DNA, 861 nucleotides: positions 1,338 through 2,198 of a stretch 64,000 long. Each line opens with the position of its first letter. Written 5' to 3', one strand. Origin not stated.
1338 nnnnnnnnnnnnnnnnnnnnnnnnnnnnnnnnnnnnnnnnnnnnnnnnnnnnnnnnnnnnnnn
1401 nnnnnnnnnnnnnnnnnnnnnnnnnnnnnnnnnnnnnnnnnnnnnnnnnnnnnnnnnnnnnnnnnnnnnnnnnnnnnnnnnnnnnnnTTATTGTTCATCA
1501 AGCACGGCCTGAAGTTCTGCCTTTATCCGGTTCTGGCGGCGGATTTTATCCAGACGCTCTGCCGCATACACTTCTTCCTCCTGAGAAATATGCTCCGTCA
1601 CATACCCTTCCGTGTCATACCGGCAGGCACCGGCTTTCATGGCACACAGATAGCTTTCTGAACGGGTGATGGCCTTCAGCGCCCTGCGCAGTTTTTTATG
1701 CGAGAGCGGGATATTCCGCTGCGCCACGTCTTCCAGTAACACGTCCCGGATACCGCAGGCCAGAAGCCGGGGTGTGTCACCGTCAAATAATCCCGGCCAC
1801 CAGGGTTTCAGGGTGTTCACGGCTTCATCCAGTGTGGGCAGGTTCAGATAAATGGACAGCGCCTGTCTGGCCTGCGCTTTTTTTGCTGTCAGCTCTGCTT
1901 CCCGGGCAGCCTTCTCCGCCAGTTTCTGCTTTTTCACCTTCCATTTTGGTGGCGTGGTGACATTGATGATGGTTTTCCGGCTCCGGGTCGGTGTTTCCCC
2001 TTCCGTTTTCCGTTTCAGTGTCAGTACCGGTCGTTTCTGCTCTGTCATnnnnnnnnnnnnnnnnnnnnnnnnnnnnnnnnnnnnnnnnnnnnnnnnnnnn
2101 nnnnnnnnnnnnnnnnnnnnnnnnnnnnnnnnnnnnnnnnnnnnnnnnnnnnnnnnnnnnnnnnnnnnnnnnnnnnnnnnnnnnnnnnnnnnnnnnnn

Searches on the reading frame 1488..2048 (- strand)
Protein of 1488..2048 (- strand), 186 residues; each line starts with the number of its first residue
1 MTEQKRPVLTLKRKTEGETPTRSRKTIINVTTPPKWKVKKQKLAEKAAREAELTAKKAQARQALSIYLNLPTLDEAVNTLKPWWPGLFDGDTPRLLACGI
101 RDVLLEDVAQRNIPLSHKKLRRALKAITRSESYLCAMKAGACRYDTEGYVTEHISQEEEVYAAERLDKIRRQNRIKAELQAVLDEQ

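Call 36: search_protein_families(library=ncbifam, proteins=[window:1488-2048:-], max_evalue=0.01)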
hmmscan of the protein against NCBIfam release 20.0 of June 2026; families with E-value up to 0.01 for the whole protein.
window:1488-2048:- (186 aa): 2 families
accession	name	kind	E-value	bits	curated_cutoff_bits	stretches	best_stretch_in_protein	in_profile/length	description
NF010317.0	PRK13754.1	subfamily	9.7e-109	361.3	136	1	1-186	1-186/186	fertility inhibition protein FinO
NF003434.0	PRK04950.1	equivalog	2.5e-07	30.9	127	1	96-173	34-110/205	RNA chaperone ProQ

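Call 39: find_related_loci(query=window:1491-2048:-, collection=genome_contigs, flank=1500)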
Query window:1491-2048:- (186 aa) in genome_contigs; peptide patterns used: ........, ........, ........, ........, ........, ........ (x = any residue, [..] = any of these).
99 stretches matched a pattern; 11 encode a relative of the query (tblastn E <= 1e-3); 11 distinct loci.
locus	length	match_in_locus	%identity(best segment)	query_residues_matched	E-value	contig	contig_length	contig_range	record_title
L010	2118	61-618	97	1-186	8e-125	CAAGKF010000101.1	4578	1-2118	MAG TPA_asm: Lachnospiraceae bacterium, isolate HGM12199, WGS project CAAGKF010000000 data, contig: SRS476292_7_k119_717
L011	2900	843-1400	97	1-186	8e-123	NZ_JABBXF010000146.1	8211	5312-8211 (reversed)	Streptomyces morookaense strain DSM 40503 contig146, whole genome shotgun sequence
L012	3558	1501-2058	97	1-186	1e-120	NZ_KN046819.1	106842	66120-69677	Klebsiella pneumoniae strain ATCC 13883 scaffold2, whole genome shotgun sequence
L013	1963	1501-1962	97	1-154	1e-105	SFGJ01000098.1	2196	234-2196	MAG: Clostridiales bacterium isolate W0P5.003 Contig11690, whole genome shotgun sequence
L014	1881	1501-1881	98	1-127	6e-84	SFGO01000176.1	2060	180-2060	MAG: Clostridiales bacterium isolate W0P5.017 Contig12551, whole genome shotgun sequence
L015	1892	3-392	88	57-186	9e-77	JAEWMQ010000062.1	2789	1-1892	MAG: Bacillota bacterium isolate OH_PDB_141 k127_1236898, whole genome shotgun sequence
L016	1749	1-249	100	104-186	8e-53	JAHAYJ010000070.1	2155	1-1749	MAG: Lachnospiraceae bacterium isolate MBin.029 k127_582635, whole genome shotgun sequence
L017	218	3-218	99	23-94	2e-49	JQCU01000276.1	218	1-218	Acinetobacter idrijaensis strain MII contig_332, whole genome shotgun sequence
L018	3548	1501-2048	72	3-185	4e-73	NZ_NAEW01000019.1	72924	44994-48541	Citrobacter braakii strain ATCC 51113 CbraakiiATCC_L001_NODE_19_length_72924__35.7539, whole genome shotgun sequence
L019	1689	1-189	94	124-186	6e-36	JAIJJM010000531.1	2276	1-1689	MAG: Collinsella sp. isolate Map_57_008 contig_100_6036, whole genome shotgun sequence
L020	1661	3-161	92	132-184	3e-29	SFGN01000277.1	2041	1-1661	MAG: Lachnospiraceae bacterium isolate W0P5.016 Contig12671, whole genome shotgun sequence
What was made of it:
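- Tried and rejected: The genome_contigs scan gave only 11 loci, mostly near-identical (call 39).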

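Call 40: search_dna_similar(query=window:1491-2048:-, collection=plasmids, mode=protein, max_rows=60, rows=spread, max_evalue=1e-8)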
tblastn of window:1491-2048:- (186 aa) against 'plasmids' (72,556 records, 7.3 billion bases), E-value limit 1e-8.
The search stops at 5000 records and this limit was reached: more records match than are counted here, and every count below describes the 5000 best-scoring records only.
Records with a match: at least 5000; places in all: 5079; records where one place covers at least 80% of the query: 4996.
Best place of each record, by identity: >=99% 946; 95-99% 3561; 90-95% 194; 80-90% 246; 60-80% 53.
By first word of the organism name: Escherichia 3813; Klebsiella 707; Shigella 250; Salmonella 196; Citrobacter 14; Enterobacter 12; uncultured 4; Cronobacter 1; Proteus 1; Morganella 1; and 1 more.
By predicted mobility (MOB-suite, as given by PLSDB): conjugative 3965; non-mobilizable 534; mobilizable 501.
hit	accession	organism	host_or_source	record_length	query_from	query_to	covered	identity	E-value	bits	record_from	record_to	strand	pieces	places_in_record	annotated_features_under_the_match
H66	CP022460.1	Shigella sonnei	Homo sapiens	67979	1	186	100%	100.0%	2e-79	341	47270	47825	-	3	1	conjugal transfer fertility inhibition protein FinO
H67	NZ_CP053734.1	Escherichia coli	pig,cell culture,slaughterhouse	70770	1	186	100%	100.0%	4e-105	337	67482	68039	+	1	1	fertility inhibition protein FinO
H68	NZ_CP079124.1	Klebsiella pneumoniae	Homo sapiens,urine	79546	1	186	100%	100.0%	4e-105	337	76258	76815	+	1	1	fertility inhibition protein FinO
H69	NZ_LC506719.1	Klebsiella pneumoniae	Homo sapiens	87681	1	186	100%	100.0%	4e-105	337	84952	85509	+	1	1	fertility inhibition protein FinO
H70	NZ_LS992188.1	Escherichia coli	-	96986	1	186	100%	100.0%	4e-105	337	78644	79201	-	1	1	fertility inhibition protein FinO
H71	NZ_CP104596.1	Escherichia coli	Homo sapiens,blood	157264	1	186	100%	100.0%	4e-105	337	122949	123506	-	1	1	fertility inhibition protein FinO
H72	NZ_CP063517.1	Escherichia coli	Homo sapiens,rectal swab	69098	1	186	100%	99.5%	9e-105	336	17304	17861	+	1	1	fertility inhibition protein FinO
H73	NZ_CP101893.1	Klebsiella pneumoniae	Homo sapiens,blood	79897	1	186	100%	99.5%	9e-105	336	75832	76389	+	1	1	fertility inhibition protein FinO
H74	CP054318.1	Escherichia coli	Homo sapiens,whole organism,rectal swab ...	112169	1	186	100%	99.5%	9e-105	336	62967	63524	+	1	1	fertility inhibition protein FinO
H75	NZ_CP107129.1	Escherichia coli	Urine,human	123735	1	186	100%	99.5%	9e-105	336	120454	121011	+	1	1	fertility inhibition protein FinO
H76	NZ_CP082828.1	Escherichia coli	Homo sapiens,Swab from Wound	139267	1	186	100%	99.5%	9e-105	336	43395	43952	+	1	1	fertility inhibition protein FinO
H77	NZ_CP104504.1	Escherichia coli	Poultry,Broiler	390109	1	186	100%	99.5%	9e-105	336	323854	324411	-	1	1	fertility inhibition protein FinO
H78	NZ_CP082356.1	Escherichia coli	-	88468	1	186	100%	97.8%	1e-98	318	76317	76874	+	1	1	fertility inhibition protein FinO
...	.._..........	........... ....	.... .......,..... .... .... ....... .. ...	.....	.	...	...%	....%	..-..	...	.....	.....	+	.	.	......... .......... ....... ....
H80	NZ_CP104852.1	Escherichia coli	cell culture,Environment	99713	1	186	100%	97.3%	3e-98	317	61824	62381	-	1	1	fertility inhibition protein FinO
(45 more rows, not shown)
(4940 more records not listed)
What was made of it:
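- Tried and rejected: The tblastn search of plasmids saturated at 5000 close relatives (call 40).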

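Call 74: find_homologous_proteins(query=window:1491-2048:-, max_evalue=1e-10)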
Query window:1491-2048:- (186 aa): 291 proteins with E <= 1e-10 among 622 candidates; the best 120 are listed.
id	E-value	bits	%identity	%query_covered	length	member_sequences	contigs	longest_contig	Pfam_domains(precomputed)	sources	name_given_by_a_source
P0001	1.2e-113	395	99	99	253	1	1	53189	PF12602.13,PF04352.19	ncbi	-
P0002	8.1e-111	385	97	100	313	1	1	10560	PF12602.13,PF04352.19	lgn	-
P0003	1.6e-110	384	96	100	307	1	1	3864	PF12602.13,PF04352.19,PF01555.25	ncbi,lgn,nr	ncbi:fertility inhibition protein FinO [Escherichia coli]|nr:fertility inhibition protein FinO [Esch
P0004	1.7e-110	384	96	100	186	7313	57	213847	PF12602.13,PF04352.19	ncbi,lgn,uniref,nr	ncbi:fertility inhibition protein FinO [Escherichia coli]|uniref:Fertility inhibition protein n=1 Ta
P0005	6.2e-110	383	96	100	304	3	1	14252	PF12602.13,PF04352.19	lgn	-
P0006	3.4e-109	380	94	100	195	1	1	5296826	PF12602.13,PF04352.19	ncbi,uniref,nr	ncbi:fertility inhibition protein [Escherichia coli]|uniref:Fertility inhibition protein n=1 Tax=Esc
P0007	7.9e-109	379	92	100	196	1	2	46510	PF12602.13,PF04352.19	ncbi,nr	ncbi:fertility inhibition protein FinO [Escherichia coli]|nr:fertility inhibition protein FinO [Esch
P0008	2.9e-108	377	95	100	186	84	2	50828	PF12602.13,PF04352.19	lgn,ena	-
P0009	3.5e-107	374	94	100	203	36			PF12602.13,PF04352.19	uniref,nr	uniref:Fertility inhibition protein n=2 Tax=Escherichia coli TaxID=562 RepID=A0A1I7P2R2_ECOLX|nr:Fin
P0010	2.0e-106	371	87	100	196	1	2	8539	PF12602.13,PF04352.19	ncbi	ncbi:fertility inhibition protein FinO [Shigella flexneri]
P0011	4.2e-106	370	94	100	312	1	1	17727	PF12602.13,PF04352.19,PF08751.18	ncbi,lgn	ncbi:fertility inhibition protein FinO [Escherichia coli]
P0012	1.3e-105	369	91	99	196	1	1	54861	PF12602.13,PF04352.19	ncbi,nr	ncbi:TPA: fertility inhibition protein FinO [Escherichia coli]|nr:fertility inhibition protein FinO 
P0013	2.7e-105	367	92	100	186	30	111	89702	PF12602.13,PF04352.19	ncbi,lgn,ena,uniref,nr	ncbi:fertility inhibition protein FinO [Escherichia coli]|uniref:fertility inhibition protein FinO n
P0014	1.1e-104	366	93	100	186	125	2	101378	PF12602.13,PF04352.19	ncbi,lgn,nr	ncbi:fertility inhibition protein FinO [Escherichia coli]|nr:fertility inhibition protein FinO [Esch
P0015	9.5e-104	362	93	97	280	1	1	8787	PF12602.13,PF04352.19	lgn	-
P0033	1.9e-99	348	82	99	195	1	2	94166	PF12602.13,PF04352.19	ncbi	ncbi:fertility inhibition protein FinO [Escherichia coli]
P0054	1.3e-91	323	82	99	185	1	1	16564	PF12602.13,PF04352.19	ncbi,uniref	ncbi:fertility inhibition protein FinO [Vagococcus sp. WN89Y]|uniref:fertility inhibition protein Fi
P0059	2.4e-88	312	78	98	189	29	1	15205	PF12602.13,PF04352.19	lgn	-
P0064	4.8e-87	308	78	98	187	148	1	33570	PF12602.13,PF04352.19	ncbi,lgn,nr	ncbi:fertility inhibition protein FinO [Salmonella enterica subsp. salamae]|nr:fertility inhibition 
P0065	6.3e-87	308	77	100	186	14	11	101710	PF12602.13,PF04352.19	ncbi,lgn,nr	ncbi:fertility inhibition protein FinO [Salmonella enterica subsp. salamae]|nr:fertility inhibition 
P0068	2.8e-86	306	79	100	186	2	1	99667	PF12602.13,PF04352.19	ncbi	-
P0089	4.6e-83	295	75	100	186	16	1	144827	PF12602.13,PF04352.19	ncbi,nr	ncbi:TPA: fertility inhibition protein FinO [Escherichia coli]|nr:fertility inhibition protein FinO 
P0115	5.5e-74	266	71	99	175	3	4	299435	PF12602.13,PF04352.19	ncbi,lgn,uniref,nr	ncbi:fertility inhibition protein FinO (plasmid) [Salmonella enterica]|uniref:fertility inhibition p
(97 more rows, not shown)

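Call 75: find_encoding_contigs(protein=P0065, flank=800, max_places=2)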
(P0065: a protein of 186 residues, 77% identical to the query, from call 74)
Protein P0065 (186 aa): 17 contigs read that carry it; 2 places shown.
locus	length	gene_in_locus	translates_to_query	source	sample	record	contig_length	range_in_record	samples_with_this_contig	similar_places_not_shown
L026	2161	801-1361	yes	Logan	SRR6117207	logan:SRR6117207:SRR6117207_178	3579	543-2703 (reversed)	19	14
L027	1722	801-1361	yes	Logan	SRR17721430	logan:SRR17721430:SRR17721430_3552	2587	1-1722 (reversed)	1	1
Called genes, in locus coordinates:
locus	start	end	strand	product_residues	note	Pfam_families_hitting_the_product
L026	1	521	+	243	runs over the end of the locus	PF05818:TraT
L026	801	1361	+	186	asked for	PF12602:FinO_N, PF04352:ProQ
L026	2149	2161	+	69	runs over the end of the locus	PF05321:HHA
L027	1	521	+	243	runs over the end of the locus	PF05818:TraT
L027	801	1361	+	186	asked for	PF12602:FinO_N, PF04352:ProQ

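Call 76: find_encoding_contigs(protein=P0068, flank=800, max_places=2)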
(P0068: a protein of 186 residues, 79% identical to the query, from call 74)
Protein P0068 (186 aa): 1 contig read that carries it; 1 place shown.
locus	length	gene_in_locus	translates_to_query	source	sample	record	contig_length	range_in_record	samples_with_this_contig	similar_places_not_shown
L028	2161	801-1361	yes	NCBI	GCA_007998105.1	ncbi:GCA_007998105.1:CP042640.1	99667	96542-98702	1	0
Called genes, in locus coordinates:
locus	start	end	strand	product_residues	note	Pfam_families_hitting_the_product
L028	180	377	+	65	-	PF05857:TraX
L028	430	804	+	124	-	PF05857:TraX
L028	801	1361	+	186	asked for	PF12602:FinO_N (weak), PF04352:ProQ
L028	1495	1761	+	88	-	-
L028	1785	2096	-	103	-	-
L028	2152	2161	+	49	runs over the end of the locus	PF01848:HOK_GEF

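Call 77: find_encoding_contigs(protein=P0089, flank=800, max_places=2)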
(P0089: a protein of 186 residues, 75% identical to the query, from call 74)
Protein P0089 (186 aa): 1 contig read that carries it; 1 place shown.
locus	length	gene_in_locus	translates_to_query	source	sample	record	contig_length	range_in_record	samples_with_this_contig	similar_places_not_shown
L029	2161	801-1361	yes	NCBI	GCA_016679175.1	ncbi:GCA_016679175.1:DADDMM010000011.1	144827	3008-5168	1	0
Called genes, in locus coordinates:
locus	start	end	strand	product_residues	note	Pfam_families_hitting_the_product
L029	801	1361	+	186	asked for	PF12602:FinO_N, PF04352:ProQ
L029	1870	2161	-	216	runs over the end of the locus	PF00392:GntR, PF07729:FCD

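Call 78: find_encoding_contigs(protein=P0064, flank=800, max_places=2)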
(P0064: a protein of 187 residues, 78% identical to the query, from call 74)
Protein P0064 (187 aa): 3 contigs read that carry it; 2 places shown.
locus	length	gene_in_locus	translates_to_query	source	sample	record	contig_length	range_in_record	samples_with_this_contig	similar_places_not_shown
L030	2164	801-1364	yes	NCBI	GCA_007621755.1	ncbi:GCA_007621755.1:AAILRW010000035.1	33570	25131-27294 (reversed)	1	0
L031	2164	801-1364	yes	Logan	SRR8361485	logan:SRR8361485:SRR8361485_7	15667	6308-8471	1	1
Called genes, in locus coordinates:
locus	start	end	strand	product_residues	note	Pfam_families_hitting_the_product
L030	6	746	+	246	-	PF05857:TraX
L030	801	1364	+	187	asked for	PF12602:FinO_N, PF04352:ProQ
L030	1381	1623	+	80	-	-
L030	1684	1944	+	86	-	-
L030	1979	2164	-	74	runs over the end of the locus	-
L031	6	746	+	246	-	PF05857:TraX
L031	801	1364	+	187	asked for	PF12602:FinO_N, PF04352:ProQ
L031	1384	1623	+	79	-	-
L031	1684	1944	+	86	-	-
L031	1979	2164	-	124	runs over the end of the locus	-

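Call 80: find_encoding_contigs(protein=P0059, flank=800, max_places=1)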
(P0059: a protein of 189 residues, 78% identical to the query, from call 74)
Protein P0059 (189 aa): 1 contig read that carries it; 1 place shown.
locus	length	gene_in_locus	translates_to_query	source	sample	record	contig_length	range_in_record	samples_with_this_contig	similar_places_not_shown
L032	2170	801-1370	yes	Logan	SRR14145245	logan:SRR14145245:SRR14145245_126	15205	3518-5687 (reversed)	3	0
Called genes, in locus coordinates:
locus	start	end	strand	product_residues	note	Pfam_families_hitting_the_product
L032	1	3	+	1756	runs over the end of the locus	PF08751:TrwC, PF22232:TraI_hel_assoc_N, PF18272:ssDNA_TraI_N, PF18340:TraI_2B, PF13245:AAA_19, PF13604:AAA_30, PF07057:TraI_C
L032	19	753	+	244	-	PF05857:TraX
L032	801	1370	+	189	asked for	PF12602:FinO_N, PF04352:ProQ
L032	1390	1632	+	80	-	-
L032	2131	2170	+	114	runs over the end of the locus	-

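Call 81: find_encoding_contigs(protein=P0033, flank=800, max_places=1)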
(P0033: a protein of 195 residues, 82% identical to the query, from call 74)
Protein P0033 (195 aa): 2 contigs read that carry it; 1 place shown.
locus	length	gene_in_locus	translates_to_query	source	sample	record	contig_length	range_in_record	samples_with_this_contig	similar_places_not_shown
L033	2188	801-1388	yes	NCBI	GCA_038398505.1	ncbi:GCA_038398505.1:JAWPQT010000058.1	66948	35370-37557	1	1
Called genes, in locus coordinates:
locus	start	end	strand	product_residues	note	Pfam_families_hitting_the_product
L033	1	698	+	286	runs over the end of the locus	PF02129:Peptidase_S15, PF05448:AXE1 (faint), PF20434:BD-FAE (faint), PF00561:Abhydrolase_1, PF12146:Hydrolase_4, PF12740:PETase (faint), PF12697:Abhydrolase_6 (weak), PF00326:Peptidase_S9 (weak)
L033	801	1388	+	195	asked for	PF12602:FinO_N, PF04352:ProQ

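Call 82: find_encoding_contigs(protein=P0054, flank=800, max_places=1)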
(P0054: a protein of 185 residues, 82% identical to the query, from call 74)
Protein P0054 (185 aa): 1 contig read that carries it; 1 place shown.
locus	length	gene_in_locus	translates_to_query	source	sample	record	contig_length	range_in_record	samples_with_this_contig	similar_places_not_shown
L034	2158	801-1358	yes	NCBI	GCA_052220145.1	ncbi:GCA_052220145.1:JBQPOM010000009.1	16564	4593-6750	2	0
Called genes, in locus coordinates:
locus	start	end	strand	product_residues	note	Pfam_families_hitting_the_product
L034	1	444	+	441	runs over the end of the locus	PF13657:Couple_hipA, PF07804:HipA_C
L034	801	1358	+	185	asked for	PF12602:FinO_N, PF04352:ProQ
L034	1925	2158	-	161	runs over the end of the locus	PF00583:Acetyltransf_1 (faint), PF13673:Acetyltransf_10, PF13508:Acetyltransf_7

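Call 83: find_encoding_contigs(protein=P0115, flank=800, max_places=1)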
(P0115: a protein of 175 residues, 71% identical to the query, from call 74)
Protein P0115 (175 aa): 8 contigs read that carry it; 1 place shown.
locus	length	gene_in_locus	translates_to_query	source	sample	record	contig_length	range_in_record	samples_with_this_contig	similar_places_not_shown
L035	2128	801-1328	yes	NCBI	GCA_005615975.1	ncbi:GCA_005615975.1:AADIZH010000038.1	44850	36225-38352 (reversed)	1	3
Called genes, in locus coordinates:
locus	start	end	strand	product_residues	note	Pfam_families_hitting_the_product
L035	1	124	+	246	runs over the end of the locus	PF05857:TraX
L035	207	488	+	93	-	PF01402:RHH_1, PF27535:RelB3_C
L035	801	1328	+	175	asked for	PF12602:FinO_N, PF04352:ProQ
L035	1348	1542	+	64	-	-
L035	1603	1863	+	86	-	-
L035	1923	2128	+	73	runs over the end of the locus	-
